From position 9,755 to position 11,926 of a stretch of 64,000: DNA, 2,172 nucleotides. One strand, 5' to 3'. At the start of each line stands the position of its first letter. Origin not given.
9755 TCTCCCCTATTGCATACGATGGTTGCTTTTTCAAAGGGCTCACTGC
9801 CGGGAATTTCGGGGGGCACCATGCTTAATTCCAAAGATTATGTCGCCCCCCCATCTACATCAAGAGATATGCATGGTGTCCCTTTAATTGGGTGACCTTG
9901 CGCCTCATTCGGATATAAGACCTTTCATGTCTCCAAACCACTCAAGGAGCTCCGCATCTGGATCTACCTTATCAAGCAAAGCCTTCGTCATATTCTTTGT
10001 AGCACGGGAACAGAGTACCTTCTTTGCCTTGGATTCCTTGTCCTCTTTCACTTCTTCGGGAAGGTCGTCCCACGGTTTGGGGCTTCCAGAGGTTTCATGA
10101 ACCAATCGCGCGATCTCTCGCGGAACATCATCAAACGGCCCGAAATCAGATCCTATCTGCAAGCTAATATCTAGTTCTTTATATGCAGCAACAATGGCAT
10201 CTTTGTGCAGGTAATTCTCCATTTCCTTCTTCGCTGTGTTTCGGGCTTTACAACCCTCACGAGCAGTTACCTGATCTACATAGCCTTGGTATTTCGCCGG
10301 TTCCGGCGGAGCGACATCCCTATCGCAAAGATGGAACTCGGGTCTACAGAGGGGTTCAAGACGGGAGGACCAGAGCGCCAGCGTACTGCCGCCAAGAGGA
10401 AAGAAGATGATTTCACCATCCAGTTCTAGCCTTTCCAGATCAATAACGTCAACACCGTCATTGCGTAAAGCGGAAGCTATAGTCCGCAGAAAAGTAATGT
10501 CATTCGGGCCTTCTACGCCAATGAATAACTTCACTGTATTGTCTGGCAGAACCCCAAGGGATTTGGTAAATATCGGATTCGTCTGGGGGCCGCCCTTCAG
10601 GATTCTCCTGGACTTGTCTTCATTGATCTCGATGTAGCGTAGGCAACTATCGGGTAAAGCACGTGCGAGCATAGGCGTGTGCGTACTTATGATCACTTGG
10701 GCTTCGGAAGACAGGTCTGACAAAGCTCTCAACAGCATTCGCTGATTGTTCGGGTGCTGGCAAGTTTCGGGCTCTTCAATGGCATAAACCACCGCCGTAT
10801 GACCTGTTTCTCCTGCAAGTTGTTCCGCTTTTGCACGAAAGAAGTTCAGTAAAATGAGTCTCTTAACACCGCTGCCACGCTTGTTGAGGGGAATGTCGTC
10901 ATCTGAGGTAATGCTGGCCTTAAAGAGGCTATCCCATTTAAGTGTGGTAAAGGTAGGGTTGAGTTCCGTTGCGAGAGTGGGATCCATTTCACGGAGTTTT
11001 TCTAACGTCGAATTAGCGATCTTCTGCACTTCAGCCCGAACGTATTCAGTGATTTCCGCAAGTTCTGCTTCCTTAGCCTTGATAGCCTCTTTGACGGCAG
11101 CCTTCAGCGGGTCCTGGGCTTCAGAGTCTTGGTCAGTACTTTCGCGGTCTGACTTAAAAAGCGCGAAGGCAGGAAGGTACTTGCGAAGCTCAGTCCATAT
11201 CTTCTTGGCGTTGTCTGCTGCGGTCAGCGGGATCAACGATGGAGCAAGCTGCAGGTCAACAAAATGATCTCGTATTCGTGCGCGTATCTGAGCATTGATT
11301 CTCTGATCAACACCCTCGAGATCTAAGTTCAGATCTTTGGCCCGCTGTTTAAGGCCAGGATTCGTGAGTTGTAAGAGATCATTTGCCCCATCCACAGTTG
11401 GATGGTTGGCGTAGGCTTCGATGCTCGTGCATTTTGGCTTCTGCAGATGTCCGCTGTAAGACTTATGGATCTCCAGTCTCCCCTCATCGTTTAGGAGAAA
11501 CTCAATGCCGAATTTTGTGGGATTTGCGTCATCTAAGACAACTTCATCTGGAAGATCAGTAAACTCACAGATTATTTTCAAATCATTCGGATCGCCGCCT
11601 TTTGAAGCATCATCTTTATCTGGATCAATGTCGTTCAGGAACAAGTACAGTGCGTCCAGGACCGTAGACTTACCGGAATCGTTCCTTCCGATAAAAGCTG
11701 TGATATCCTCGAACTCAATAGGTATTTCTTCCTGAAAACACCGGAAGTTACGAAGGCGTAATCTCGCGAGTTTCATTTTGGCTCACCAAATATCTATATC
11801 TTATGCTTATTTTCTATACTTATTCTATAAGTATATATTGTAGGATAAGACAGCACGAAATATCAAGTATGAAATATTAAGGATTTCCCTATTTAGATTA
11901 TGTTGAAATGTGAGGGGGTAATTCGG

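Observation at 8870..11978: Class-1 OLD-family ATPase/TOPRIM nuclease with a co-oriented unknown 288-aa partner in a small inserted block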

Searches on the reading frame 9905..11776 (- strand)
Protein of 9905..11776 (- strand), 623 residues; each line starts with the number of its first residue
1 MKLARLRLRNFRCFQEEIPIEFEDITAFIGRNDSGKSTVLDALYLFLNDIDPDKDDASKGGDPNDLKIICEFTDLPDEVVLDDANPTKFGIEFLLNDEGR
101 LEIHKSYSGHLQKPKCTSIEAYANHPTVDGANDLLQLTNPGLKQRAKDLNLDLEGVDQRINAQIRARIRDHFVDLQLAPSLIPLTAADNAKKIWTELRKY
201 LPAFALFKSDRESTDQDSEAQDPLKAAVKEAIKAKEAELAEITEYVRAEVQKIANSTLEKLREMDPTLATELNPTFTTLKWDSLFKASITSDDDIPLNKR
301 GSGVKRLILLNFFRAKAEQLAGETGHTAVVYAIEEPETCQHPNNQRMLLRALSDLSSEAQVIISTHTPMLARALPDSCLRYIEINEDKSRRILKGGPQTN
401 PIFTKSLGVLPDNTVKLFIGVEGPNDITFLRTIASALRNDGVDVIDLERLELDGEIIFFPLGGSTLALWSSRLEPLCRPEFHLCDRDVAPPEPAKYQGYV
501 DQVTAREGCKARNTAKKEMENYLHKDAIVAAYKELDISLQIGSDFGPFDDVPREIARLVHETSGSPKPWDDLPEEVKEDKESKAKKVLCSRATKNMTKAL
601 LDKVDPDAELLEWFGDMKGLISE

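Call 3: search_protein_families(library=pfam, proteins=[window:9905-11776:-], max_evalue=0.01)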
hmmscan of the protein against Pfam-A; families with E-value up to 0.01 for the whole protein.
window:9905-11776:- (623 aa): 7 families
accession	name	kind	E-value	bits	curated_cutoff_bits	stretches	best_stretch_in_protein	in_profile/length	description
PF13175.12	AAA_15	-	7e-72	243.5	32.1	1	1-370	1-373/374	AAA ATPase domain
PF13304.12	AAA_21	-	2.3e-17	64.4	27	1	25-368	1-300/304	AAA domain, putative AbiEii toxin, Type IV TA system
PF13476.12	AAA_23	-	1.6e-13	52.2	27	1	5-244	1-198/201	AAA domain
PF02463.25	SMC_N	-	3.2e-08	33.7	40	1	3-45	2-47/220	RecF/RecN/SMC N terminal domain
PF13555.12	AAA_29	-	4.4e-07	30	27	1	3-45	1-44/61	P-loop containing region of AAA domain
PF11398.14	DUF2813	-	1.7e-05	24.8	21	1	1-49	1-48/372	Protein of unknown function (DUF2813)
PF13514.12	AAA_27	-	0.0006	19.9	22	1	1-55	1-58/206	AAA domain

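Call 4: search_protein_families(library=padloc, proteins=[window:9905-11776:-], max_evalue=0.01)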
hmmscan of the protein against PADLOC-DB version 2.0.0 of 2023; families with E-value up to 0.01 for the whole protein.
window:9905-11776:- (623 aa): 149 families (the best 25 are shown)
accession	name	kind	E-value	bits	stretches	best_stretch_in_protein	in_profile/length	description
PDLC02979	AriA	-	1.2e-58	197.7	1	1-370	1-372/373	-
PDLC02358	Old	-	2.2e-25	87.5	2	220-371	163-329/578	Old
PDLC00066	GajA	-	1.3e-21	74.8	2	206-384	159-335/567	AAA ATPase domain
PDLC00067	GajA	-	3.9e-20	69.8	2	293-387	266-362/604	AAA ATPase domain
PDLC04135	mad3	-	6e-20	70.1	1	2-383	1-339/374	mads_3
PDLC00062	GajA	-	1.5e-19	67.9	2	291-388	264-361/639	AAA ATPase domain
PDLC00094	GajA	-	7.6e-19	65.6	2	143-384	123-355/569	AAA ATPase domain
PDLC02980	AriA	-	2.6e-18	65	1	25-368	1-300/304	-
PDLC00070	GajA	-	3.8e-18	63.4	2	224-374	174-340/596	AAA ATPase domain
PDLC00099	GajA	-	5.9e-18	63.2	2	205-374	182-347/626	AAA ATPase domain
PDLC04178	HEC-01A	-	1.1e-17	62.1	2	328-383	288-345/399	-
PDLC00278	PtuA1|PtuA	-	1.3e-17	62.2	2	1-48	1-48/436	AAA ATPase domain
PDLC00090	GajA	-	2.9e-17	60.6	2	1-44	1-45/659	AAA ATPase domain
PDLC03878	NsnB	-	4.9e-17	60.7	1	3-367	2-277/345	-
PDLC00310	PtuA1|PtuA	-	1.7e-16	58.4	2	1-49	1-53/443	AAA ATPase domain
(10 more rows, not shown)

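Call 5: search_protein_families(library=ncbifam, proteins=[window:9905-11776:-], max_evalue=0.01)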
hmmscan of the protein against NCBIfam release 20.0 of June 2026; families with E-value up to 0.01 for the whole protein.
window:9905-11776:- (623 aa): 17 families
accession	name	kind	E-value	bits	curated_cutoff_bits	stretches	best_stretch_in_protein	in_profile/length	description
NF047739.1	antiphage_MADS3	equivalog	4.8e-14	52.3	420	2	4-51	3-49/427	methylation-associated defense system AAA family ATPase MAD3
NF041760.1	PtuA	equivalog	4.3e-13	49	500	2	2-47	51-96/524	retron Ec78 anti-phage system effector ATPase PtuA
NF038234.1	retron_eff_Eco8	equivalog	4.2e-07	29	250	1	1-57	1-57/679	retron Eco8 family effector endonuclease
TIGR00611.2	recf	equivalog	4.8e-07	29.3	172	1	3-47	1-45/339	DNA replication/repair protein RecF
NF053563.1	Rkd4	equivalog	7.5e-07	27.7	860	1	2-43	2-43/747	arcadin-4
NF002572.0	PRK02224.1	equivalog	8.7e-06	24.3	1087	1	1-46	1-46/888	DNA double-strand break repair ATPase Rad50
NF003034.1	PRK03918.1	equivalog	1.5e-05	23.2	700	1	1-45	1-45/878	DNA double-strand break repair ATPase Rad50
TIGR02169.1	SMC_prok_A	equivalog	1.8e-05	22.6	729.4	1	5-45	4-45/1165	chromosome segregation protein SMC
NF041035.1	Rad50_Halo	equivalog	6.5e-05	21.5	1000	1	1-46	1-46/883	DNA double-strand break repair ATPase Rad50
TIGR02168.1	SMC_prok_B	equivalog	0.00021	19.2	567.35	1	2-43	1-43/1181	chromosome segregation protein SMC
TIGR00618.1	sbcc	subfamily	0.00067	17.7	478.5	1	1-43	1-47/1043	exonuclease subunit SbcC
NF010680.0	PRK14079.1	equivalog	0.00077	18.6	386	1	1-47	1-47/349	recombination protein F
TIGR00634.1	recN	equivalog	0.00086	18.4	407.85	0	350-371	485-506/563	DNA repair protein RecN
TIGR00972.1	3a0107s01c2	equivalog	0.0024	17.3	343.2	0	17-46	21-50/248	phosphate ABC transporter ATP-binding protein PstB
NF002244.0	PRK01156.1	equivalog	0.0049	15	847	0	1-44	1-44/895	DNA double-strand break repair ATPase Rad50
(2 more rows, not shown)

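Call 11: search_solved_structures(query=window:9905-11776:-, max_evalue=0.01, show_alignments=2)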
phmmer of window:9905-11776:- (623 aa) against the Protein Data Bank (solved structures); distinct sequences matched with E-value up to 0.01: 26.
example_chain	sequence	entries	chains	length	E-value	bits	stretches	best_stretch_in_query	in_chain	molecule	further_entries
6p74_A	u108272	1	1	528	1.7e-13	53.4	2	284-387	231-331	Putative ATP-dependent endonuclease of the OLD family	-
8ee4_A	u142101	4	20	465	4e-08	35.7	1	1-47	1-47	PtuA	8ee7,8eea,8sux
9vh1_D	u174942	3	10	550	5.5e-06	28.6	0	330-394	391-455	Retron Ec78 probable ATPase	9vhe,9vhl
9vkz_A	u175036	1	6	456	6.9e-06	28.3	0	330-393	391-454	Retron Ec78 probable ATPase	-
9kjx_B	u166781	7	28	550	7.3e-06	28.2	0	330-394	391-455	AAA family ATPase | Retron I-A effector PtuA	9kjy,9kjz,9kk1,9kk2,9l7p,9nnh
9u9y_A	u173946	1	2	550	1e-05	27.8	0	330-394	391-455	AAA family ATPase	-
9nnk_C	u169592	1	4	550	1.7e-05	27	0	330-394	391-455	Retreon I-A effector PtuA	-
9nnb_C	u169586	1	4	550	1.8e-05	27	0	330-394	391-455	Retron I-A effector PtuA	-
9n69_A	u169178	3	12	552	9.3e-05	24.6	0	5-61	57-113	AAA family ATPase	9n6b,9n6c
8wy4_A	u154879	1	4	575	0.00024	23.2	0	301-378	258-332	Endonuclease GajA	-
8jq9_B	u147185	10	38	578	0.00025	23.2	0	301-378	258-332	Endonuclease GajA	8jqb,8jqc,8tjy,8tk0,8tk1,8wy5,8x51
8j4t_A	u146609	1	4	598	0.00027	23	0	301-378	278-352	Endonuclease GajA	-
1us8_A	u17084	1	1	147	0.00049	22.2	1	1-61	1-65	DNA DOUBLE-STRAND BREAK REPAIR RAD50 ATPASE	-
1f2t_A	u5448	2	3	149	0.0005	22.2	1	1-61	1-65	RAD50 ABC-ATPASE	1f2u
8sm3_A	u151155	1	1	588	0.00063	21.8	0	301-378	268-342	Endonuclease GajA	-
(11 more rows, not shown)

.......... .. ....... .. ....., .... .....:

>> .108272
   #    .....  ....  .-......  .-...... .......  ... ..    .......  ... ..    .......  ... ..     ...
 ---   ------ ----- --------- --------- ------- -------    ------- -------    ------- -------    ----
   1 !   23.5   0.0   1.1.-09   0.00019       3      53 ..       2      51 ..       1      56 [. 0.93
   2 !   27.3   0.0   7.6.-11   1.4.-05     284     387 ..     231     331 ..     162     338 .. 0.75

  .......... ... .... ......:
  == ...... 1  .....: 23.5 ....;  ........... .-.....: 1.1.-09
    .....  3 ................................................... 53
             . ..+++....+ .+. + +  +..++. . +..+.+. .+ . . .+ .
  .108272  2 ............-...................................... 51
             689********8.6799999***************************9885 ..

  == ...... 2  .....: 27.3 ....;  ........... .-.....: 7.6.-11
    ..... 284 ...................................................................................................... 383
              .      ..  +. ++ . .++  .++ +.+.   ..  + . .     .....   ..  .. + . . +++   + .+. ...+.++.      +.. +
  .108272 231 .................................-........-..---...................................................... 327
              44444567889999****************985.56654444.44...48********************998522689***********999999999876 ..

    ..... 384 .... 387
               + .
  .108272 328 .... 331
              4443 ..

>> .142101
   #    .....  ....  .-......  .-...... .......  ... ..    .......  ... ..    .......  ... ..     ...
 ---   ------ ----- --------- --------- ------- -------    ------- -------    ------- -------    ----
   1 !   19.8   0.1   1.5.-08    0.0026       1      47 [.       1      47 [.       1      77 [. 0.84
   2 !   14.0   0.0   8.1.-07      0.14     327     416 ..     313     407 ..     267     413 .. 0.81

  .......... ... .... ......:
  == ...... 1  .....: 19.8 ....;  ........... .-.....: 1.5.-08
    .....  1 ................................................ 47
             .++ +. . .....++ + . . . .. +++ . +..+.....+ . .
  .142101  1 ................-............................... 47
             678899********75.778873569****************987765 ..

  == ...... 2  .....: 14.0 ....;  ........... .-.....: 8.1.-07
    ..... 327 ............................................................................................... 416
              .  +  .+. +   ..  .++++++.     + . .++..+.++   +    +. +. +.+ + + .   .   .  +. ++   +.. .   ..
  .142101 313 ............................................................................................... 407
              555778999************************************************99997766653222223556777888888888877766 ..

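Call 26: find_homologous_proteins(query=window:9905-11776:-, max_evalue=1e-10)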
Query window:9905-11776:- (623 aa): 6098 proteins with E <= 1e-10 among 8000 candidates; the best 120 are listed.
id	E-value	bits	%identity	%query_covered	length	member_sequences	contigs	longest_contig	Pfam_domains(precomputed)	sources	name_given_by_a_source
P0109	0.0e+0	1405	100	100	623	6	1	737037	PF11398.15,PF13175.13,PF13476.13,PF13555.13,PF02463.26,PF13304.13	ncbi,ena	-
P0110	0.0e+0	1311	94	100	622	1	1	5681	PF11398.15,PF13175.13,PF13476.13,PF13555.13,PF02463.26,PF13304.13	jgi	-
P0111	0.0e+0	1303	93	100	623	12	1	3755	PF11398.15,PF13175.13,PF13476.13,PF13555.13,PF02463.26,PF13304.13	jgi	jgi:putative ATP-dependent endonuclease of OLD family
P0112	0.0e+0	1132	81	100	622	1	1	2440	PF11398.15,PF13514.13,PF13175.13,PF13476.13,PF13555.13,PF02463.26,PF13304.13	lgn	-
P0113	0.0e+0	1120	80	100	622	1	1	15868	PF11398.15,PF13175.13,PF13476.13,PF13555.13,PF02463.26,PF13304.13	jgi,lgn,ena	-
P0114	0.0e+0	1110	80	100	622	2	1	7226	PF11398.15,PF13175.13,PF13476.13,PF13555.13,PF02463.26,PF13304.13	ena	-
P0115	0.0e+0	1110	80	100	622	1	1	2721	PF11398.15,PF13175.13,PF13476.13,PF13555.13,PF02463.26,PF13304.13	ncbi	-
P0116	0.0e+0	1102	80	100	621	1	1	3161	PF11398.15,PF13514.13,PF13175.13,PF13476.13,PF13555.13,PF02463.26,PF13304.13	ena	-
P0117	0.0e+0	1089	78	100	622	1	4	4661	PF11398.15,PF13175.13,PF13476.13,PF13555.13,PF02463.26,PF13304.13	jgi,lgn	-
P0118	0.0e+0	1087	78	100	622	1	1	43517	PF11398.15,PF13175.13,PF13476.13,PF13555.13,PF02463.26,PF13304.13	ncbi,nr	ncbi:MAG: ATP-binding protein [Candidatus Aminicenantes bacterium]|nr:ATP-binding protein [Candidatu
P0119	0.0e+0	1084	78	100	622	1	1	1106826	PF11398.15,PF13175.13,PF13476.13,PF13555.13,PF02463.26,PF13304.13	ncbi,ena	-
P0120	0.0e+0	1082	78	100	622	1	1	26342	PF11398.15,PF13514.13,PF13175.13,PF13476.13,PF13555.13,PF02463.26,PF13304.13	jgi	-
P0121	0.0e+0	1080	76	100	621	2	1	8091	PF11398.15,PF13175.13,PF13476.13,PF13555.13,PF02463.26,PF13304.13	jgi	jgi:putative ATP-dependent endonuclease of OLD family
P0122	0.0e+0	1080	78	100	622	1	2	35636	PF11398.15,PF13175.13,PF13476.13,PF13555.13,PF02463.26,PF13304.13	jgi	-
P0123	0.0e+0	1079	77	100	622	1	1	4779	PF13175.13,PF13476.13,PF13555.13,PF02463.26,PF13304.13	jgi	jgi:energy-coupling factor transporter ATP-binding protein EcfA2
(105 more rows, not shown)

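Call 27: find_related_loci(query=window:9905-11776:-, collection=metagenome_contigs, flank=6000)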
Query window:9905-11776:- (623 aa) in metagenome_contigs; peptide patterns used: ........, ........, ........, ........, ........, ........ (x = any residue, [..] = any of these).
249 stretches matched a pattern; 80 encode a relative of the query (tblastn E <= 1e-3); 80 distinct loci.
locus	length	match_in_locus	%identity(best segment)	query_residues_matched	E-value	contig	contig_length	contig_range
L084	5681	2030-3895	94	1-623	0e+0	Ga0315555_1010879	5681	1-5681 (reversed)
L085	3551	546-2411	94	1-623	0e+0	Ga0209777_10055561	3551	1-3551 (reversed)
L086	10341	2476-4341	80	1-623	0e+0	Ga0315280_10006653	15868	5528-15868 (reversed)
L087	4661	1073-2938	78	1-623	0e+0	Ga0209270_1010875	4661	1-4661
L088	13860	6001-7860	73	1-621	0e+0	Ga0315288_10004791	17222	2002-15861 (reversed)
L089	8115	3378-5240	72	1-622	0e+0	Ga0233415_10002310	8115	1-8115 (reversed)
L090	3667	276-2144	70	1-623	0e+0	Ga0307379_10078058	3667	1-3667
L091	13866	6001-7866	68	1-623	0e+0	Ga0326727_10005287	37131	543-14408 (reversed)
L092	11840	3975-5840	68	1-623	0e+0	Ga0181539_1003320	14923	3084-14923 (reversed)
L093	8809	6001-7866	66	1-623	0e+0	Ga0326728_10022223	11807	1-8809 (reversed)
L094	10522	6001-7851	66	1-618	0e+0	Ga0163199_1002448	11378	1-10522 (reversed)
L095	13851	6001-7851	66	1-618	0e+0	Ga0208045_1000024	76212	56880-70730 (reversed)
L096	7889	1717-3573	63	1-620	0e+0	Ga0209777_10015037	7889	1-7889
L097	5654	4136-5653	77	1-506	0e+0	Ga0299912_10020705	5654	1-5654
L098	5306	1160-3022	64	1-622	0e+0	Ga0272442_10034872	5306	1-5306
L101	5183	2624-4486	61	1-622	0e+0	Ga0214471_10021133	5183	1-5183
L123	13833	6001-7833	48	1-614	4e-179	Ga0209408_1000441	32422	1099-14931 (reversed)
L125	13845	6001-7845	44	1-620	4e-170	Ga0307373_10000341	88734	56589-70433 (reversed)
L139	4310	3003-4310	50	1-434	2e-132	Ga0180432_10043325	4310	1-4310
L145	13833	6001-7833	44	1-618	7e-161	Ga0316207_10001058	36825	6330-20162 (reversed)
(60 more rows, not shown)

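Call 61: search_protein_families(library=pfam, proteins=[L084:349-1227:+, L084:1146-1853:+, L145:4080-5978:+, L101:1296-2627:+, L125:7934-9112:-, L139:151-2991:+, L094:3243-5810:+, L123:7888-10914:+], max_evalue=0.0001)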
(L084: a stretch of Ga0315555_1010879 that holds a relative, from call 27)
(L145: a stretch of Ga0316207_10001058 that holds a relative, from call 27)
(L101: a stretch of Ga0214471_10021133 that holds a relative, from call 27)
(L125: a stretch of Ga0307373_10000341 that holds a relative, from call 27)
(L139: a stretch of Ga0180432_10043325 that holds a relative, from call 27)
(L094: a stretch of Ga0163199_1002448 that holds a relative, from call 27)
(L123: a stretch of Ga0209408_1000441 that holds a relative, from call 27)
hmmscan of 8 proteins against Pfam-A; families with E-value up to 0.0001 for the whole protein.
L084:349-1227:+ (292 aa): 1 family
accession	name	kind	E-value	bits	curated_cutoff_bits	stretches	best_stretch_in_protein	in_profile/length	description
PF01555.25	N6_N4_Mtase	-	1.4e-57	195.7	26.7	1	60-273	2-219/221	DNA methylase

L084:1146-1853:+ (235 aa): 2 families
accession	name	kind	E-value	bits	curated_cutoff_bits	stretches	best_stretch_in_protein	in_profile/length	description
PF02976.21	MutH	-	1.1e-11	45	23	1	79-145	1-69/103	DNA mismatch repair enzyme MutH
PF15515.12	MvaI_BcnI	-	7.7e-06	26.5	25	1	62-99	14-51/227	MvaI/BcnI restriction endonuclease family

L145:4080-5978:+ (632 aa): 1 family
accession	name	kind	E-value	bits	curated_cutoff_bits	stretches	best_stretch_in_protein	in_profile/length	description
PF01555.25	N6_N4_Mtase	-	1.5e-34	120.3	26.7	1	111-438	1-208/221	DNA methylase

L101:1296-2627:+ (443 aa): 1 family
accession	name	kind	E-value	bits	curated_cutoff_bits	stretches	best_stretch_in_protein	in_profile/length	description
PF01420.25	Methylase_S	-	1.3e-17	65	22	1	229-389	3-150/168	Type I restriction modification DNA specificity domain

L125:7934-9112:- (392 aa): 1 family
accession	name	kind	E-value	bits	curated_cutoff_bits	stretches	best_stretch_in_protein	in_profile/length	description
PF09903.14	DUF2130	-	2.6e-44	151.9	26.7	1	142-366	3-240/255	Uncharacterized protein conserved in bacteria (DUF2130)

L139:151-2991:+ (946 aa): 4 families
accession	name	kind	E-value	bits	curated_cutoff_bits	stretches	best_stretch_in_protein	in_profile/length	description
PF00176.29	SNF2-rel_dom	-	1.6e-35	123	24.9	1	54-297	17-262/290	SNF2-related domain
PF00271.37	Helicase_C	-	3.4e-20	72.8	23.5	1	472-541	40-110/110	Helicase conserved C-terminal domain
PF04851.21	ResIII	-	6.2e-11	42.9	22.5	1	51-197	20-162/164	Type III restriction enzyme, res subunit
PF00270.35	DEAD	-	8.3e-09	35.8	26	1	57-198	17-161/167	DEAD/DEAH box helicase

L094:3243-5810:+ (855 aa): 3 families
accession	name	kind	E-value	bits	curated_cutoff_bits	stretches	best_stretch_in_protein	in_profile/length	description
PF04851.21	ResIII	-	2.9e-31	109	22.5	1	34-226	1-161/164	Type III restriction enzyme, res subunit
PF00270.35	DEAD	-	1.2e-07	32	26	1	66-233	18-165/167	DEAD/DEAH box helicase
PF18766.7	SWI2_SNF2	-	5.7e-06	26.6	26.7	1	71-266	27-194/221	SWI2/SNF2 ATPase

L123:7888-10914:+ (1008 aa): 1 family
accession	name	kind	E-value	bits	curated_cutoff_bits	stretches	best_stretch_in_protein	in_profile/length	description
PF06634.17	DUF1156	-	3.1e-22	78.9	24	1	14-69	2-56/73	Protein of unknown function (DUF1156)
